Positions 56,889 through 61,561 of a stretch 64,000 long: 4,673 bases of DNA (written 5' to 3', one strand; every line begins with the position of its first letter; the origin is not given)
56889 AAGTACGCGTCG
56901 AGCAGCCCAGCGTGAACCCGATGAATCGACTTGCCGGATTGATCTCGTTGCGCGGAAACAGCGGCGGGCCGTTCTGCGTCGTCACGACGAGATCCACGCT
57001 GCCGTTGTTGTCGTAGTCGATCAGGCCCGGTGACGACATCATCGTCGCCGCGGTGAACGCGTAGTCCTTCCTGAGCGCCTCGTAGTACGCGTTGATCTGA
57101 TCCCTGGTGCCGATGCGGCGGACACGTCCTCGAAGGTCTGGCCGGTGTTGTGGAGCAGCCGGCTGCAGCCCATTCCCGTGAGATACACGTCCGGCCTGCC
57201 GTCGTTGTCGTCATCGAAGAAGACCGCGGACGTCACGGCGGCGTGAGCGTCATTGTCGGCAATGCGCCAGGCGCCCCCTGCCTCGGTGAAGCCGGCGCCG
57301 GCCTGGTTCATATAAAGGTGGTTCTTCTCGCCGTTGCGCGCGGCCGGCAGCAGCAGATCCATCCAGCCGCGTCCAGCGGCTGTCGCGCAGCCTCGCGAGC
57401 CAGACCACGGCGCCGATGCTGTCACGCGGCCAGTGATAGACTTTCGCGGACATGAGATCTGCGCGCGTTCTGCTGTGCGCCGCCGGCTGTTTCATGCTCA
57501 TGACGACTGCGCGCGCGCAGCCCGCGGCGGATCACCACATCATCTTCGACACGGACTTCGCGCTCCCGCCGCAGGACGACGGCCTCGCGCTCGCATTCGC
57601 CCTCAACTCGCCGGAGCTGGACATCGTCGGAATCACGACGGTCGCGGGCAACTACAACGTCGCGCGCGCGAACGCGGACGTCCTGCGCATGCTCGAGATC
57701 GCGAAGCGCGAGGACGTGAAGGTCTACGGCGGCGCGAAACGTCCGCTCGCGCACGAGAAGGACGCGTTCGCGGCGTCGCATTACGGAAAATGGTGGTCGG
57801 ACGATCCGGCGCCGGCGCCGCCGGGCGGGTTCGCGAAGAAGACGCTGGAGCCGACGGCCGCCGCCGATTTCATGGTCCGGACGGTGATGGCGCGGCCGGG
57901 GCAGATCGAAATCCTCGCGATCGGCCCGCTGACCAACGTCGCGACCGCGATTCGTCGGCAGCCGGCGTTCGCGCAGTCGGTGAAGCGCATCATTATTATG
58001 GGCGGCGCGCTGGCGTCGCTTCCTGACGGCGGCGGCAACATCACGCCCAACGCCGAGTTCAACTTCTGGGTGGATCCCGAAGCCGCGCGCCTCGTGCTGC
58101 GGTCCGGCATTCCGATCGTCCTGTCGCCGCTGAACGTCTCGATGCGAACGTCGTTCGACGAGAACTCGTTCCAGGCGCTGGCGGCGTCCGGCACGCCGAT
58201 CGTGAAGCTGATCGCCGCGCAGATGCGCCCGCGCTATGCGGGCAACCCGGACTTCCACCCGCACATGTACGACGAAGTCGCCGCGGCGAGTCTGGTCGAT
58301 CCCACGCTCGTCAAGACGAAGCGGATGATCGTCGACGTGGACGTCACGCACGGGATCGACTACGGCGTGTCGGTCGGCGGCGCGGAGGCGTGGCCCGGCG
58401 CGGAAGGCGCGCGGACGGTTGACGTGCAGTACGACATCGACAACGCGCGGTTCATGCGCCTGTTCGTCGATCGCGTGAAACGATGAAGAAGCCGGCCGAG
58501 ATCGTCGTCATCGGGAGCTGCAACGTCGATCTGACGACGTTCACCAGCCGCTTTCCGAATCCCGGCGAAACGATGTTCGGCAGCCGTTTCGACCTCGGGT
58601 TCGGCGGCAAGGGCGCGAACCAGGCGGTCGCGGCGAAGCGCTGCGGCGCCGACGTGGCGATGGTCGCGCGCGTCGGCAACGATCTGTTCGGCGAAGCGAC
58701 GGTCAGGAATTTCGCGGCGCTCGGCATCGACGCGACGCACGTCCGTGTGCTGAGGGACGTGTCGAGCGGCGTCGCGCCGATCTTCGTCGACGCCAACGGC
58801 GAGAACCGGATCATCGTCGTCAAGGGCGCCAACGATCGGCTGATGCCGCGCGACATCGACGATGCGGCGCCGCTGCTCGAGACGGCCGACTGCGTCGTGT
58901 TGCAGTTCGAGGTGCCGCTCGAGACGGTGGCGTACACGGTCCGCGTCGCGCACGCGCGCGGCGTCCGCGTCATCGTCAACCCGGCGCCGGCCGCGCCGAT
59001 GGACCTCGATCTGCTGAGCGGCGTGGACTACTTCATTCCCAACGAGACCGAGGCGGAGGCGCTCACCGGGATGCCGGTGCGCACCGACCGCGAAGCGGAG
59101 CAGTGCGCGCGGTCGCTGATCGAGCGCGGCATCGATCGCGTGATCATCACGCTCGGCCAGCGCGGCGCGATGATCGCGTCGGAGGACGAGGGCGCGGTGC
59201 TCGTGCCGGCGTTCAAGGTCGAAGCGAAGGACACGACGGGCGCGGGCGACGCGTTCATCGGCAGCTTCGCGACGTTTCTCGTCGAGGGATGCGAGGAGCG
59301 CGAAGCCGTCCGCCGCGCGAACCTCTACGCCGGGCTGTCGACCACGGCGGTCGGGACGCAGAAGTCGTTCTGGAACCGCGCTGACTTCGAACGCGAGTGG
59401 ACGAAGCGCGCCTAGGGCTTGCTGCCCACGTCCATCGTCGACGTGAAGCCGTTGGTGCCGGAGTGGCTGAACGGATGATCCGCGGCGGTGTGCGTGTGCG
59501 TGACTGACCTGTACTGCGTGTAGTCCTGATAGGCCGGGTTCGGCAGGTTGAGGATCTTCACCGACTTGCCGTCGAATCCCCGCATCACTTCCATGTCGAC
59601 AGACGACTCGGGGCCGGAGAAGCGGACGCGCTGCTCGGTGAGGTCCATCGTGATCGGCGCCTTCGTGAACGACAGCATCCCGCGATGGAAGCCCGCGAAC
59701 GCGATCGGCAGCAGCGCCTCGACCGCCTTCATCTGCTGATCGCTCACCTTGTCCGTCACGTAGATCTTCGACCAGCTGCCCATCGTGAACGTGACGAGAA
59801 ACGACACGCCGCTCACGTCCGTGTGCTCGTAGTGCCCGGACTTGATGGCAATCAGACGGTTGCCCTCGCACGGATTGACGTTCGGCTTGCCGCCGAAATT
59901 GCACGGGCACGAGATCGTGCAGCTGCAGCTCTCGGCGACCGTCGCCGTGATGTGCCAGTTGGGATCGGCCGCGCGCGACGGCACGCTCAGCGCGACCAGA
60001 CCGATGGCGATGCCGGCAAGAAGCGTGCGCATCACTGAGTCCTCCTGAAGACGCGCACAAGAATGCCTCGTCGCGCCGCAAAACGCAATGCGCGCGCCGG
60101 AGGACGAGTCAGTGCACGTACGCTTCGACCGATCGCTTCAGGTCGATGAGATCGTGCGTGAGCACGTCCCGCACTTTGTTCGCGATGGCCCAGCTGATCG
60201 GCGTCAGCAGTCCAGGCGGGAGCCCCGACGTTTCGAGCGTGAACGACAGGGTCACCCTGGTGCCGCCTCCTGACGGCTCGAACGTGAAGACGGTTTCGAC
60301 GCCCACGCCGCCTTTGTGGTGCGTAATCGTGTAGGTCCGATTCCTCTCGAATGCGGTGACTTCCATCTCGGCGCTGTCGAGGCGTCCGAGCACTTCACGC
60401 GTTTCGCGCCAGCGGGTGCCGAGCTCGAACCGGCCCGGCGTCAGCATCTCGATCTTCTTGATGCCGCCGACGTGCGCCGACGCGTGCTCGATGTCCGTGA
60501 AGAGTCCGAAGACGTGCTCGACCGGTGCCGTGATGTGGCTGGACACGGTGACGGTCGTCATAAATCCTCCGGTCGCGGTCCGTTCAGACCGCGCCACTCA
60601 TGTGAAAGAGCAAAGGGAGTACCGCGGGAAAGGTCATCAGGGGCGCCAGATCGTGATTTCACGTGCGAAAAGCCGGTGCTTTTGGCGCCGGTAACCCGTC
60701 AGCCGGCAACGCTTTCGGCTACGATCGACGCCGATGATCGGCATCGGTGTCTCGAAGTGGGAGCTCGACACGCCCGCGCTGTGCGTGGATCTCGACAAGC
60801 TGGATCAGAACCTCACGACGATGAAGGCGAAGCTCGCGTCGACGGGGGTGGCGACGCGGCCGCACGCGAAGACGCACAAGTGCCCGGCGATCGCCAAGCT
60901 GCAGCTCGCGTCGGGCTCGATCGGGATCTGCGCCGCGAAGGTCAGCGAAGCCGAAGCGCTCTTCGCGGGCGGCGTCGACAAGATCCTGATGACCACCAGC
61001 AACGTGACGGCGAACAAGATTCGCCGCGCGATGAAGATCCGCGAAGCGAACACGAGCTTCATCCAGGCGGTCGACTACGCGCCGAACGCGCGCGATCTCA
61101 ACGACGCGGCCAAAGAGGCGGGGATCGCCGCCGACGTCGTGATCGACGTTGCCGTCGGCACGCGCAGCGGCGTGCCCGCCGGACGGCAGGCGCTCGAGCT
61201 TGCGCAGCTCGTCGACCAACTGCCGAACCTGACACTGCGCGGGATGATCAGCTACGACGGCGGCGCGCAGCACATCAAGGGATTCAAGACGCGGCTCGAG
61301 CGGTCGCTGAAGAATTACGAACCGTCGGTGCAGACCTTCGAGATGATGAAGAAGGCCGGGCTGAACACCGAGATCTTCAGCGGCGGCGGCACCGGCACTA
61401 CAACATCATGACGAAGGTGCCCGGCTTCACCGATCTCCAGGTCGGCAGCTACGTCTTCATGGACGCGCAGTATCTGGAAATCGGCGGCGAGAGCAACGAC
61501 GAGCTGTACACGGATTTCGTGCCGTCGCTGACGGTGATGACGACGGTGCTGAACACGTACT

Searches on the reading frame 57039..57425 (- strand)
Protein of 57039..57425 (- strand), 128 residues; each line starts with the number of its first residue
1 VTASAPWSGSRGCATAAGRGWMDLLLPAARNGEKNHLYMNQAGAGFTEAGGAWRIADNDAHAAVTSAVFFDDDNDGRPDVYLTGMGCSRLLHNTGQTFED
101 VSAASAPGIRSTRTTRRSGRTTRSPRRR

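Call 15: search_protein_families(library=pfam, proteins=[window:57039-57425:-], max_evalue=0.01)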
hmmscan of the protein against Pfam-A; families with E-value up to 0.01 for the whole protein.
window:57039-57425:- (128 aa): 1 family
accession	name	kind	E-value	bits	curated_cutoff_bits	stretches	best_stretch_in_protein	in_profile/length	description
PF13517.12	FG-GAP_3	-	7.7e-09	36.5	26.9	2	19-81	5-60/61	FG-GAP-like repeat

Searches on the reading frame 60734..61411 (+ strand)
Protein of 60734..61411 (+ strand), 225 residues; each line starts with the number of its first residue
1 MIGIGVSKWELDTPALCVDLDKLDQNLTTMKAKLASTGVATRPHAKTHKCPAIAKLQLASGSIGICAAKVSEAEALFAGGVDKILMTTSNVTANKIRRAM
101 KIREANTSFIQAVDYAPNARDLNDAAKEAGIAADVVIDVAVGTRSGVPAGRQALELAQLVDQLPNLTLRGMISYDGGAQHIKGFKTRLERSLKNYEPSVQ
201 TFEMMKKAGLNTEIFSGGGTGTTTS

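Call 10: find_encoding_contigs(protein=window:60734-61411:+, flank=10000, max_places=2)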
Protein window:60734-61411:+ (225 aa): 2 contigs read that carry it; 2 places shown.
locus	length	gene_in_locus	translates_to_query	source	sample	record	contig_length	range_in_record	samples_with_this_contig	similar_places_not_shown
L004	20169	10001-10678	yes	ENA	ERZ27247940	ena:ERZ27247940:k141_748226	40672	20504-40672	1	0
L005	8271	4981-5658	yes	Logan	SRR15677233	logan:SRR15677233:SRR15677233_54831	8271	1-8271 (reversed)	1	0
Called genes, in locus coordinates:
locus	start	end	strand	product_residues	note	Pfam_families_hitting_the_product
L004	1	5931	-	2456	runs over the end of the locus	PF18911:PKD_4, PF22352:K319L-like_PKD, PF18911:PKD_4, PF22352:K319L-like_PKD, PF18911:PKD_4, PF22352:K319L-like_PKD, PF18911:PKD_4, PF22352:K319L-like_PKD, +22 more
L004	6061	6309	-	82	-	-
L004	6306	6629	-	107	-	PF13517:FG-GAP_3 (faint)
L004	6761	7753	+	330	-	PF01156:IU_nuc_hydro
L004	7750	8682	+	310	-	PF00294:PfkB, PF08543:Phos_pyr_kin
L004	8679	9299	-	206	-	PF07040:DUF1326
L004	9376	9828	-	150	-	PF10604:Polyketide_cyc2, PF03364:Polyketide_cyc (weak), PF08327:AHSA1 (weak)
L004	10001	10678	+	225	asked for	PF01168:Ala_racemase_N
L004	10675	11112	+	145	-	PF14031:D-ser_dehydrat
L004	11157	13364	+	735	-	PF01564:Spermine_synth (weak)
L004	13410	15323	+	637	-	PF07478:Dala_Dala_lig_C, PF00856:SET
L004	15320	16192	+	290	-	PF00294:PfkB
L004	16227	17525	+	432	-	PF02056:Glyco_hydro_4, PF11975:Glyco_hydro_4C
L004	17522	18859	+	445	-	PF13520:AA_permease_2, PF00324:AA_permease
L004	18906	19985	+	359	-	-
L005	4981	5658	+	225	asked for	PF01168:Ala_racemase_N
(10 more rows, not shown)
